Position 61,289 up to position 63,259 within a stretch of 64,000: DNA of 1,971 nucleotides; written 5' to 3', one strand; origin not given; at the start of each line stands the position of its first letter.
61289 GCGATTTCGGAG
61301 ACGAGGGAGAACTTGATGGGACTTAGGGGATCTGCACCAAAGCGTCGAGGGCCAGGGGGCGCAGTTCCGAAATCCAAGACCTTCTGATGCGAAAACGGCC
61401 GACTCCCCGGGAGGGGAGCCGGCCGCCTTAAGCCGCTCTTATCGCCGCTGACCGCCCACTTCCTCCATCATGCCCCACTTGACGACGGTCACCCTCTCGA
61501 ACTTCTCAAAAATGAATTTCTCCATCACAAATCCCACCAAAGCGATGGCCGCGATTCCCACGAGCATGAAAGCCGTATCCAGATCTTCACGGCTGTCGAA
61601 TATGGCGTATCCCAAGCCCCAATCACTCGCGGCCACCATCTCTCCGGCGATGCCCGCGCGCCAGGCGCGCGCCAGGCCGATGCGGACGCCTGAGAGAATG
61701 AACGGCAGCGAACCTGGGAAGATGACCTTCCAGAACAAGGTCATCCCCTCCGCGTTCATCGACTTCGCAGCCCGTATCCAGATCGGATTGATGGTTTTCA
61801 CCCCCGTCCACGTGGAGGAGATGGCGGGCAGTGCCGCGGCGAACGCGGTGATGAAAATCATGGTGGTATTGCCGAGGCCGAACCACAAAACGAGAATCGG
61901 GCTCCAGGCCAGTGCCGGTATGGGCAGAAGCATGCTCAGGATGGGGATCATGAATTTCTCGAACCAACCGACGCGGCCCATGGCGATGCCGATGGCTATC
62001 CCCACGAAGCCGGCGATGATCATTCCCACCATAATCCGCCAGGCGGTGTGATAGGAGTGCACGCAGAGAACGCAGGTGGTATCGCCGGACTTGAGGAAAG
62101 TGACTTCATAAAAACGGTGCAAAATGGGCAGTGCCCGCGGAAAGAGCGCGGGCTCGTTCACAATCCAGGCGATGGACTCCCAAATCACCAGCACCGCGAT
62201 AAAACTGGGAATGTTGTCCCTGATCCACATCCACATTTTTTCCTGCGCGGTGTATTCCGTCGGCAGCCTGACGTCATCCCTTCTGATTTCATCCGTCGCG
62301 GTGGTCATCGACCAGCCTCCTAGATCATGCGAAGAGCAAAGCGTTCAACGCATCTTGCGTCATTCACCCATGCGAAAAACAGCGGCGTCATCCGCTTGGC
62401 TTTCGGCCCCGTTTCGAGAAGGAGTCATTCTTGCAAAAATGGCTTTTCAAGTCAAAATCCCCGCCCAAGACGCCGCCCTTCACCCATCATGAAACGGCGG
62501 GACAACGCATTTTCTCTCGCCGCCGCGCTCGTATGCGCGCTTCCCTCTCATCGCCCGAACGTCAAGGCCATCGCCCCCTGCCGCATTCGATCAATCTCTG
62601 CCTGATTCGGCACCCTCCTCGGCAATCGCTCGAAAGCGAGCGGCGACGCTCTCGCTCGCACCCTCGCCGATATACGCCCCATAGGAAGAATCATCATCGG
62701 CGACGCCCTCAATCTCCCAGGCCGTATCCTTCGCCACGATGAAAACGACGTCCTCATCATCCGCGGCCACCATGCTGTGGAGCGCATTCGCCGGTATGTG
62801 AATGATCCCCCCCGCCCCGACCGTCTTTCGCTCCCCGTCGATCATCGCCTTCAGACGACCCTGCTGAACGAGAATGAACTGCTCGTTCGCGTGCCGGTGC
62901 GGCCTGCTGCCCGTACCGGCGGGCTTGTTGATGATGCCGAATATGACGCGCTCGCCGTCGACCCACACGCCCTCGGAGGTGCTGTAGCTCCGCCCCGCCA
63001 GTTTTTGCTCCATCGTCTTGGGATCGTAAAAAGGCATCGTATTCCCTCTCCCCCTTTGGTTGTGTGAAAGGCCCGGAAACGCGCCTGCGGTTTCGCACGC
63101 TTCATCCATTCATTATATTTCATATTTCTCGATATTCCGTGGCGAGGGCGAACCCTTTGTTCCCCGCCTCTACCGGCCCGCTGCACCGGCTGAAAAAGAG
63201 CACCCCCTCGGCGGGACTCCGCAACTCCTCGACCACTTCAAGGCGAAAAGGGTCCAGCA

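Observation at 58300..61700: Rearrangement hotspot: frameshifted N6/N4 methyltransferase-Mrr fusion followed by nested direct repeats of two gene 3' ends bracketing small-ORF cassettes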

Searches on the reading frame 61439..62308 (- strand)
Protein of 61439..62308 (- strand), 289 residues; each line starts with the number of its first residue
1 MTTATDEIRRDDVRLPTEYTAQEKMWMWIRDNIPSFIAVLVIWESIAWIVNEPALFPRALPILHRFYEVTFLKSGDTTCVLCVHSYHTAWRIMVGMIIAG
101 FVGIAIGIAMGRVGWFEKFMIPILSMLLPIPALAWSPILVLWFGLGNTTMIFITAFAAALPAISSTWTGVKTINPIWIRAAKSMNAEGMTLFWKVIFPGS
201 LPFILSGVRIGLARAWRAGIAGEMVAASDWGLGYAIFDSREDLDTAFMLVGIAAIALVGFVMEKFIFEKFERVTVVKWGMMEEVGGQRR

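Call 7: search_protein_families(library=pfam, max_evalue=0.1, proteins=[window:61439-62308:-])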
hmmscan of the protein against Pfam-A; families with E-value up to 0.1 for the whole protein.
window:61439-62308:- (289 aa): 3 families
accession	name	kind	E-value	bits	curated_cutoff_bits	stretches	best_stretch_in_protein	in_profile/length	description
PF00528.27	BPD_transp_1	-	1.3e-19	71.1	26.4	1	103-262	1-171/184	Binding-protein-dependent transport system inner membrane component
PF10727.15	Rossmann-like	-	0.04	14.1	23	0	90-115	13-38/131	Rossmann-like domain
PF19344.4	TetR_C_32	-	0.071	13.7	27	0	212-234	85-107/139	Tetracyclin repressor-like, C-terminal domain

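Call 90: search_protein_families(library=ncbifam, max_evalue=0.01, proteins=[window:61439-62308:-])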
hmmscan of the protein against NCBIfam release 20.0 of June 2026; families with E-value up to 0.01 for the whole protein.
window:61439-62308:- (289 aa): 11 families
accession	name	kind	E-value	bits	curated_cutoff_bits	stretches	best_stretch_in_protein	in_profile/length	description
NF040733.1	ABC_perm_U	equivalog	8.1e-40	136.9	295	1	32-278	11-248/251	ABC transporter permease subunit SaoP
NF007545.0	PRK10160.1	equivalog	4.1e-39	134.7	342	1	16-265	15-259/275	taurine ABC transporter permease TauC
NF008470.0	PRK11365.1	equivalog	1.7e-30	106.3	347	1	37-263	22-239/263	aliphatic sulfonate ABC transporter permease SsuC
TIGR01183.1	ntrB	equivalog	2.8e-26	92.4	209.05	1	71-266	5-199/202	nitrate ABC transporter permease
TIGR03416.1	ABC_choXWV_perm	equivalog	1.5e-13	50.8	363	1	91-264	94-265/267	choline ABC transporter permease subunit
NF008196.0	PRK10952.1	equivalog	1.2e-10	40.7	439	1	93-264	154-323/356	glycine betaine/L-proline ABC transporter permease ProW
TIGR03226.1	PhnU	equivalog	0.0011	18.5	283.45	1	162-268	194-298/311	2-aminoethylphosphonate ABC transporter permease subunit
TIGR02139.1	permease_CysT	equivalog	0.0015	18.2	246.1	1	177-215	162-200/265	sulfate ABC transporter permease subunit CysT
TIGR02141.1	modB_ABC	equivalog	0.0021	17.7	182.6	1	149-216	81-149/208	molybdate ABC transporter permease subunit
TIGR00969.1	3a0106s02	subfamily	0.0021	17.6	240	1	179-216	175-212/272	sulfate ABC transporter permease subunit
TIGR01581.1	Mo_ABC_porter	hypoth_equivalog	0.0058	16.1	210.3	1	151-228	107-184/225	ABC transporter permease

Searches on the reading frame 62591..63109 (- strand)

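Call 7: search_protein_families(library=pfam, max_evalue=0.1, proteins=[window:62591-63109:-])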
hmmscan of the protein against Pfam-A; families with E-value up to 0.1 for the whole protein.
window:62591-63109:- (172 aa): 6 families
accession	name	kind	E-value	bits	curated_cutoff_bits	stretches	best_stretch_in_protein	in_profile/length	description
PF07883.17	Cupin_2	-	4.2e-15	55.7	27.2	1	63-125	6-68/70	Cupin domain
PF02311.25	AraC_binding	-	5.6e-08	33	21.1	1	56-122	4-70/135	AraC-like ligand binding domain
PF00190.28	Cupin_1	-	0.00025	21.1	22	1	68-134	46-121/151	Cupin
PF12973.13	Cupin_7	-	0.015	15.5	27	1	60-126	38-100/105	ChrR Cupin-like domain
PF16867.11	DMSP_lyase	-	0.077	13.2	27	0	71-117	111-157/162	Dimethlysulfonioproprionate lyase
PF06249.18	EutQ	-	0.099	12.9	21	0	80-117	100-137/152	Ethanolamine utilisation protein EutQ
